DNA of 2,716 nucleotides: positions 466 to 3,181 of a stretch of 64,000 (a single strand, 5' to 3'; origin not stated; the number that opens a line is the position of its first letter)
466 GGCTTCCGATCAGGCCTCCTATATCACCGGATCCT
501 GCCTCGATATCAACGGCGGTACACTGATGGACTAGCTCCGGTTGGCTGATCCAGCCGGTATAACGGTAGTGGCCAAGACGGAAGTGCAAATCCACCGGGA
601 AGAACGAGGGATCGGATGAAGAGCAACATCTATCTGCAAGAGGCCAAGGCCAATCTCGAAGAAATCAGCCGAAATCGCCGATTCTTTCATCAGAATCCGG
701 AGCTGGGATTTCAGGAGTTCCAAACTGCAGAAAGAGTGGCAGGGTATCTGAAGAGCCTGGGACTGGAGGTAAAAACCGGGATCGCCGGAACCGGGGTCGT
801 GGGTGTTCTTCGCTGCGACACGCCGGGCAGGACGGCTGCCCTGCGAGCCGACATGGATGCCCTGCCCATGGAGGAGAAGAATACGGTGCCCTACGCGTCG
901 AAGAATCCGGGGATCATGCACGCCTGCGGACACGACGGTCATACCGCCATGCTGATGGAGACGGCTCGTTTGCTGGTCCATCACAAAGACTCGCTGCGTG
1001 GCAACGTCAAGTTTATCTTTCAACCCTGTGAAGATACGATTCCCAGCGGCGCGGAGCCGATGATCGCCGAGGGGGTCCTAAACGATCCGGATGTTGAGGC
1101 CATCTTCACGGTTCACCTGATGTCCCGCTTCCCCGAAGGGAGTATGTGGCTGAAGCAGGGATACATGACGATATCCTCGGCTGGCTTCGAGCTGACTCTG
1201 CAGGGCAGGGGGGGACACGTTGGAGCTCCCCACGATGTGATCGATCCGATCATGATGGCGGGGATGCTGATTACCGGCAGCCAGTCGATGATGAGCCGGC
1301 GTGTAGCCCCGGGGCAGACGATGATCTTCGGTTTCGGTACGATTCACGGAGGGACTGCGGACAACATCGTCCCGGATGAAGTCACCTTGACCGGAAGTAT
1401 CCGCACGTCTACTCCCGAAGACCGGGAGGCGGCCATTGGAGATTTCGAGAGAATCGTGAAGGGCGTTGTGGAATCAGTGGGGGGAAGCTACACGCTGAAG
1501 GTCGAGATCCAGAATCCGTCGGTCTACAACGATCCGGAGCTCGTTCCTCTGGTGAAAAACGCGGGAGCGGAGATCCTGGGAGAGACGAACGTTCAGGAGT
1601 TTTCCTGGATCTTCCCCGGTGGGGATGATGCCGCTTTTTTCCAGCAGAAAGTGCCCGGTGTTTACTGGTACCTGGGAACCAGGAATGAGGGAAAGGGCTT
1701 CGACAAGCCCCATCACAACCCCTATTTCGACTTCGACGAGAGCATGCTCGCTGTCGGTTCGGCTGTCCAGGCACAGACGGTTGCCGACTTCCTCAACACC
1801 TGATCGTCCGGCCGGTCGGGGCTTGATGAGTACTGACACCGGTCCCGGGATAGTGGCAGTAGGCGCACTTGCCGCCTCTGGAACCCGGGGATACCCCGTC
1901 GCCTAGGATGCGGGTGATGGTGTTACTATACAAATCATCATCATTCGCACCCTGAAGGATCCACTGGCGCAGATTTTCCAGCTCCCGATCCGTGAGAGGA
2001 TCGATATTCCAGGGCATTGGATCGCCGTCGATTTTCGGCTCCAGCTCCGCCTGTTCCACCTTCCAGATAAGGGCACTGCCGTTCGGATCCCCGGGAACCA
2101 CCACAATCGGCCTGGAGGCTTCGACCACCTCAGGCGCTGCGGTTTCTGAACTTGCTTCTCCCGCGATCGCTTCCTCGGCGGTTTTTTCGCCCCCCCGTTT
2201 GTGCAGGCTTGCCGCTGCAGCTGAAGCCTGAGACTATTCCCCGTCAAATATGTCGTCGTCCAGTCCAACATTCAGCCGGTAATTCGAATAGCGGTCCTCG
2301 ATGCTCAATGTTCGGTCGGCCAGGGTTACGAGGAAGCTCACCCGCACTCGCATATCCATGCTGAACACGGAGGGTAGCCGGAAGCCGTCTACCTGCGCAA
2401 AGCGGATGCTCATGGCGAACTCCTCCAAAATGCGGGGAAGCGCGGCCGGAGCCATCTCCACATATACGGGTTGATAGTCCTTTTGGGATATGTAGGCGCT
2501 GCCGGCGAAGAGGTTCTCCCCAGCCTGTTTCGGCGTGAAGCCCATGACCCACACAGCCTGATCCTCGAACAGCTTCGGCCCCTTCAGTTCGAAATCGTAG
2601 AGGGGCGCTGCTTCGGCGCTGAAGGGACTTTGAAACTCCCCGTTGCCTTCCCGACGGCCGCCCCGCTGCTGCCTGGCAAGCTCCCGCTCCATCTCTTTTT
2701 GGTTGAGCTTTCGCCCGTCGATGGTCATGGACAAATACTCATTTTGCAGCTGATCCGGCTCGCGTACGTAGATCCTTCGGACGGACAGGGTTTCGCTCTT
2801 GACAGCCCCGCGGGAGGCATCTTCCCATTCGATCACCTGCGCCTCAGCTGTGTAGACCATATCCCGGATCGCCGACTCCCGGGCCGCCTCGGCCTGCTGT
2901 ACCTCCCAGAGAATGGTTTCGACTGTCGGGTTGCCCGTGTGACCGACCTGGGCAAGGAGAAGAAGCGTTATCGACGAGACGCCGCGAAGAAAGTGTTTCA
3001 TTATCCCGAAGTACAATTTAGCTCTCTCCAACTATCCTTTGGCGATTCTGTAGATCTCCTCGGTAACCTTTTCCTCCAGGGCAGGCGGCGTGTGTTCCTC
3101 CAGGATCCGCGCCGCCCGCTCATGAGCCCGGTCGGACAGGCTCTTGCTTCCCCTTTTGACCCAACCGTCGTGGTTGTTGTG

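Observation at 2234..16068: Divergent double-MttB locus with no corrinoid partner, wired to an AprAB-like flavoprotein/ferredoxin pair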

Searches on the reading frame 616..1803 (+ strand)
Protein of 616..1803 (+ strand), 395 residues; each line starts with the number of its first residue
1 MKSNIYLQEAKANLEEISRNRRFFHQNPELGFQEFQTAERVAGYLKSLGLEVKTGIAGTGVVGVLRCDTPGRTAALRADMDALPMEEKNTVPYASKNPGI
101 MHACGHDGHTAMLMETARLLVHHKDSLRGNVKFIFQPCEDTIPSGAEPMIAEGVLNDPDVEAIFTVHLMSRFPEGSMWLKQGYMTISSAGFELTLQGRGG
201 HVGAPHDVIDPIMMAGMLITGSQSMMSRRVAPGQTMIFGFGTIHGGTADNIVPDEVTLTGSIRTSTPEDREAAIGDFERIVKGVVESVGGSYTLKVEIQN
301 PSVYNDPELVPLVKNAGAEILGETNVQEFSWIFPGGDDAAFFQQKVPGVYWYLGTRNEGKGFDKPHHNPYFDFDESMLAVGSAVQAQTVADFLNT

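Call 6: search_protein_families(library=pfam, proteins=[window:616-1803:+], max_evalue=0.001)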
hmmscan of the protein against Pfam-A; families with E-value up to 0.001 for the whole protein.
window:616-1803:+ (395 aa): 2 families
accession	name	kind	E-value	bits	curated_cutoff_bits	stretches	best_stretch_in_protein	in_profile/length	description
PF01546.33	Peptidase_M20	-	5.8e-40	137.8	24.6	1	75-389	1-204/206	Peptidase family M20/M25/M40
PF07687.19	M20_dimer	-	2.7e-14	53.5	21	1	188-282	6-100/107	Peptidase dimerisation domain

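Call 10: search_protein_families(library=ncbifam, proteins=[window:616-1803:+], max_evalue=0.001)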
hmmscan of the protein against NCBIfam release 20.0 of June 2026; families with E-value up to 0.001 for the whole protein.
window:616-1803:+ (395 aa): 15 families
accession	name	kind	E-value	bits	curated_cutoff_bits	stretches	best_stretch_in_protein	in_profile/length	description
NF040868.1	carboxypep_CpsA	equivalog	7.9e-113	377.1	500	1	8-392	6-389/391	carboxypeptidase CpsA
TIGR01891.1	amidohydrolases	subfamily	3.1e-105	352.3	153.75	1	21-381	5-366/366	amidohydrolase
NF038260.1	ectoine_DoeB_2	equivalog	2.4e-76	257.1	550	1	13-380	4-367/378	N(2)-acetyl-L-2,4-diaminobutanoate deacetylase DoeB2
TIGR01910.1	DapE-ArgE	subfamily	8.7e-12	44.9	217.6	1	173-351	163-347/373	ArgE/DapE family deacylase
NF005602.0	PRK07338.1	equivalog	3.8e-09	35.6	357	1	188-318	205-335/409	hydrolase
NF006365.0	PRK08588.1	subfamily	4.3e-08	32.9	289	1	121-345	121-338/383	succinyl-diaminopimelate desuccinylase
TIGR01892.1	AcOrn-deacetyl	equivalog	1.6e-06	27.4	297.7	1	189-304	170-293/365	acetylornithine deacetylase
NF009557.0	PRK13009.1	equivalog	6.8e-06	25.5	284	1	188-345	181-334/377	succinyl-diaminopimelate desuccinylase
NF005710.0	PRK07522.1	subfamily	4.7e-05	22.7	412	1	191-322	185-324/391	acetylornithine deacetylase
TIGR01879.1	hydantase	subfamily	7.8e-05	21.8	204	1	191-355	210-370/401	hydantoinase/carbamoylase family amidase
NF006769.0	PRK09290.1-3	subfamily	0.00012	20.9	452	1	191-348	220-373/417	allantoate amidohydrolase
NF006771.0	PRK09290.1-5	subfamily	0.00015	20.4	399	1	191-344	218-367/413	allantoate amidohydrolase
NF006400.0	PRK08651.1-3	equivalog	0.00016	20.6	374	1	235-345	257-365/410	succinyl-diaminopimelate desuccinylase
TIGR01246.1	dapE_proteo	equivalog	0.00024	20.2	361.8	1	188-327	177-315/370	succinyl-diaminopimelate desuccinylase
TIGR01883.1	PepT-like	hypoth_equivalog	0.0006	18.9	274.25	1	154-345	142-323/361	peptidase T-like protein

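Call 57: find_encoding_contigs(protein=window:616-1803:+, flank=10000, max_places=4)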
Protein window:616-1803:+ (395 aa): 23 contigs read that carry it; 4 places shown.
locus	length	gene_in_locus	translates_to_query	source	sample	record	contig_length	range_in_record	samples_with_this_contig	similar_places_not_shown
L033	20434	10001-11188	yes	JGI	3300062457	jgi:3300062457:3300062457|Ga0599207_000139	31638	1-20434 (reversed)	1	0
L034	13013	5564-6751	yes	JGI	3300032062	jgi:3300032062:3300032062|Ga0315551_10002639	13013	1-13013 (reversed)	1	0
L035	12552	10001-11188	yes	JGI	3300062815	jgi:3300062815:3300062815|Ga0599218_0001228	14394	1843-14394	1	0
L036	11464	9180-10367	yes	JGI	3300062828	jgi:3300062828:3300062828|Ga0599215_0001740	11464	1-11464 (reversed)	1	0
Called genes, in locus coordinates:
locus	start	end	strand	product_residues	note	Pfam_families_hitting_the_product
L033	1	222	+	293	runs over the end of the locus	PF00528:BPD_transp_1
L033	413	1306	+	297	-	PF09084:NMT1, PF13379:NMT1_2 (faint)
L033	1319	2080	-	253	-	PF01177:Asp_Glu_race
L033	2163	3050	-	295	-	PF12903:DUF3830, PF18631:Cucumopine_C (weak)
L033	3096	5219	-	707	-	PF04879:Molybdop_Fe4S4, PF00384:Molybdopterin, PF01568:Molydop_binding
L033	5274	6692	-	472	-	PF06253:MTTB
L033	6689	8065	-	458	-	PF05369:MtmB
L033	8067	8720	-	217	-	PF02607:B12-binding_2, PF02310:B12-binding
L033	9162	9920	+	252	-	PF00106:adh_short, PF01370:Epimerase, PF08659:KR, PF13561:adh_short_C2, PF23441:SDR (weak)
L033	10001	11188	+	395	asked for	PF01546:Peptidase_M20, PF07687:M20_dimer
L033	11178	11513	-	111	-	-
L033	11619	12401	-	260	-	PF18939:DUF5686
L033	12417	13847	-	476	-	PF06253:MTTB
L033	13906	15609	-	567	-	PF00890:FAD_binding_2, PF01266:DAO, PF07992:Pyr_redox_2 (faint), PF12831:FAD_oxidored, PF02910:Succ_DH_flav_C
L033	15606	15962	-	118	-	PF00037:Fer4 (weak), PF12837:Fer4_6 (faint), PF13237:Fer4_10 (weak), PF14697:Fer4_21 (weak), PF12838:Fer4_7, PF13187:Fer4_9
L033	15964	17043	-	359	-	PF01037:AsnC_trans_reg (weak)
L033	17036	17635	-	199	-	PF00149:Metallophos, PF12850:Metallophos_2 (weak)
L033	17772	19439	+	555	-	PF00496:SBP_bac_5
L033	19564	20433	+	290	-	?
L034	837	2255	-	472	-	PF06253:MTTB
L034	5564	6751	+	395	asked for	PF01546:Peptidase_M20, PF07687:M20_dimer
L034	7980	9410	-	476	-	PF06253:MTTB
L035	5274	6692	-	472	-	PF06253:MTTB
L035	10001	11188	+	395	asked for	PF01546:Peptidase_M20, PF07687:M20_dimer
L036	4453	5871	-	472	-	PF06253:MTTB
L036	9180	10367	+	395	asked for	PF01546:Peptidase_M20, PF07687:M20_dimer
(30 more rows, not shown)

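Call 60: search_solved_structures(query=L033:3096-5219:-, max_evalue=1e-20, show_alignments=1)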
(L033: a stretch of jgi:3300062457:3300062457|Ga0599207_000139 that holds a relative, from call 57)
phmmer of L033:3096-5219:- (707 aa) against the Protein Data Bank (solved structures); distinct sequences matched with E-value up to 1e-20: 24.
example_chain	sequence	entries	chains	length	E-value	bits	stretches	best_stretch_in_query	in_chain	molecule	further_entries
2e7z_A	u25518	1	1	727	7.5e-74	252.7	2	14-361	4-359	Acetylene hydratase Ahy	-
2vpw_A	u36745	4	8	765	6.9e-65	223.1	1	14-665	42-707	THIOSULFATE REDUCTASE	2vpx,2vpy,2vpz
9t1s_L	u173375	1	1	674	2.9e-53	184.7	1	12-641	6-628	formate dehydrogenase (coenzyme F420)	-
7qv7_S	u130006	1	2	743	3.5e-53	184.4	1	13-329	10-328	Hydrogen dependent carbon dioxide reductase subunit FdhF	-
7bkb_D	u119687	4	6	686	9.1e-48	166.5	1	12-327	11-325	Formate dehydrogenase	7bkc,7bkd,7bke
7e5z_A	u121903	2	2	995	2.3e-45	158.6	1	9-638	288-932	Formate dehydrogenase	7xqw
7vw6_A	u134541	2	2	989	2.4e-45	158.5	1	9-638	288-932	Formate dehydrogenase | Tungsten-containing formate dehydrogenase alpha subunit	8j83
1aa6_A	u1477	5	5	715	1.3e-41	146.2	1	13-486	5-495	FORMATE DEHYDROGENASE H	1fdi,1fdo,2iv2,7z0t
9vap_A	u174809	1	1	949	9.1e-41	143.4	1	13-327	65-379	Formate dehydrogenase molybdopterin-binding subunit FdhA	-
9wxb_B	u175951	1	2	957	1.5e-38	136.1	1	12-486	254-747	Formate dehydrogenase alpha subunit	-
2jim_A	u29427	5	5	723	7.8e-35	123.8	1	14-326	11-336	PERIPLASMIC NITRATE REDUCTASE | PROTEIN (PERIPLASMIC NITRATE REDUCTASE)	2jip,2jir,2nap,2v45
2jio_A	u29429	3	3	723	1.1e-34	123.3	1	14-326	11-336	PERIPLASMIC NITRATE REDUCTASE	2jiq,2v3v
6tg9_A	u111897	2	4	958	4.5e-34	121.2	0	12-328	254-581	Formate dehydrogenase subunit alpha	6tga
1e18_A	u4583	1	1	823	2.8e-25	92.2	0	187-328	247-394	DMSO REDUCTASE.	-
1dmr_A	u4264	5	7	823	6.2e-25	91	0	187-328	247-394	DMSO REDUCTASE | Dimethyl sulfoxide/trimethylamine N-oxide reductase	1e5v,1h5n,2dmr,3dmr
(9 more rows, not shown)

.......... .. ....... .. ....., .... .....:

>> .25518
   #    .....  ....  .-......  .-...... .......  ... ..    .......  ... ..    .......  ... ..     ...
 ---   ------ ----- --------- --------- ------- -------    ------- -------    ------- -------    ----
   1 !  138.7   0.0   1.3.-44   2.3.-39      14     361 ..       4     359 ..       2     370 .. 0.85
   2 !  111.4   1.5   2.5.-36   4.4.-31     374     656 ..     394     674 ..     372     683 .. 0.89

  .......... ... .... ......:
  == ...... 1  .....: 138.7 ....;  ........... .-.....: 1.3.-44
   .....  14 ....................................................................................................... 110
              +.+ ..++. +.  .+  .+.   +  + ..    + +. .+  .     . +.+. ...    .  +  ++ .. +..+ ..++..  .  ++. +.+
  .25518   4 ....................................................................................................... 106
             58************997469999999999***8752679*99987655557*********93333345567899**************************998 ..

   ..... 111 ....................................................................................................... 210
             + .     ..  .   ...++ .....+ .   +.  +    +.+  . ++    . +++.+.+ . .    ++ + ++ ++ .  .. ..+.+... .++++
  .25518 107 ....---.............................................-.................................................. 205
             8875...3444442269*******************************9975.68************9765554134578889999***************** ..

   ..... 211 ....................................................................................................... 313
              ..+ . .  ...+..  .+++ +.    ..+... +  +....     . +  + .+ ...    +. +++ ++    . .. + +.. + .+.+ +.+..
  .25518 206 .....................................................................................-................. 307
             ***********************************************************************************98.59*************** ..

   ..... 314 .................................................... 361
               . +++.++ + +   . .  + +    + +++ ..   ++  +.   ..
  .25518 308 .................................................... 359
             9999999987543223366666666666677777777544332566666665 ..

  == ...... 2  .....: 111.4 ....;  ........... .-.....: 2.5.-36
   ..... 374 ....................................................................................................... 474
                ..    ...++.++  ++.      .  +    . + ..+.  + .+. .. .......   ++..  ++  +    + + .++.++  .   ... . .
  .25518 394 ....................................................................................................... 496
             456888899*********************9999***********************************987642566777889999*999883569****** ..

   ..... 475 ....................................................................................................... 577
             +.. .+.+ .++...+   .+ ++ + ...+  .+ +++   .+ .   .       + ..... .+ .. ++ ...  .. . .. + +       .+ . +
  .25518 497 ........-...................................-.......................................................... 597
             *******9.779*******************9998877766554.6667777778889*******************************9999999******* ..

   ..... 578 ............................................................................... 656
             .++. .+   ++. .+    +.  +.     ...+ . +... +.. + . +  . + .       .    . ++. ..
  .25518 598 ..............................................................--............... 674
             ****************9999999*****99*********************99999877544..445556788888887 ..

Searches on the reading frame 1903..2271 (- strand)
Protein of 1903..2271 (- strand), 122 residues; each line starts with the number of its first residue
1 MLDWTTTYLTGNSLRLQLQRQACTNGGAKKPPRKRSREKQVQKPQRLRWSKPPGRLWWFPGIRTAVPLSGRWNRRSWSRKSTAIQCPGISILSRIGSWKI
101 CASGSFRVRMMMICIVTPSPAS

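Call 6: search_protein_families(library=pfam, proteins=[window:1903-2271:-], max_evalue=0.001)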
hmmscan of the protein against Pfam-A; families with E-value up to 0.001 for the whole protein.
window:1903-2271:- (122 aa): 0 families

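Call 10: search_protein_families(library=ncbifam, proteins=[window:1903-2271:-], max_evalue=0.001)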
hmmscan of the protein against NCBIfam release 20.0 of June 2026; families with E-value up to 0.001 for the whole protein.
window:1903-2271:- (122 aa): 0 families

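Call 42: search_protein_families(library=pfam, proteins=[window:1903-2271:-], max_evalue=0.5)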
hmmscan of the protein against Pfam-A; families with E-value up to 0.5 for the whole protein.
window:1903-2271:- (122 aa): 0 families

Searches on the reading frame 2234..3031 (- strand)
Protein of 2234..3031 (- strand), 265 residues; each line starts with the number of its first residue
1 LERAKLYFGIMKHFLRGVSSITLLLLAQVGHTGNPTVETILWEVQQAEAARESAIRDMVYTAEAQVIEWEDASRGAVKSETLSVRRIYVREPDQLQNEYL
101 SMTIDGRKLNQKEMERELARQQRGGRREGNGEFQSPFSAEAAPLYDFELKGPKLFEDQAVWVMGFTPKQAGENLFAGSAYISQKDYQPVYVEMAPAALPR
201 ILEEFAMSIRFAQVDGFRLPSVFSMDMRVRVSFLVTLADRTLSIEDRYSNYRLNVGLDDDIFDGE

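Call 3: search_protein_families(library=pfam, proteins=[window:2234-3031:-], max_evalue=0.01)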
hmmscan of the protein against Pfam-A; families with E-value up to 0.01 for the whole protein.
window:2234-3031:- (265 aa): 1 family
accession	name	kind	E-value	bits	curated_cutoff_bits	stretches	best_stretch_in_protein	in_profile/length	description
PF18939.6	DUF5686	-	1e-09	37.8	39.2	1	83-259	64-242/669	Family of unknown function (DUF5686)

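Call 10: search_protein_families(library=ncbifam, proteins=[window:2234-3031:-], max_evalue=0.001)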
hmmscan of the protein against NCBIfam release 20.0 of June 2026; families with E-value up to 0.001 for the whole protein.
window:2234-3031:- (265 aa): 0 families

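Call 42: search_protein_families(library=pfam, proteins=[window:2234-3031:-], max_evalue=0.5)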
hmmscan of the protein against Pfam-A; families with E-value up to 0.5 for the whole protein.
window:2234-3031:- (265 aa): 2 families
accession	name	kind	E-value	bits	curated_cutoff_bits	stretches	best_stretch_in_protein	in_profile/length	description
PF18939.6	DUF5686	-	1e-09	37.8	39.2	1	83-259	64-242/669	Family of unknown function (DUF5686)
PF17131.11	LolA_like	-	0.034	14.2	30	1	143-262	69-177/184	Outer membrane lipoprotein-sorting protein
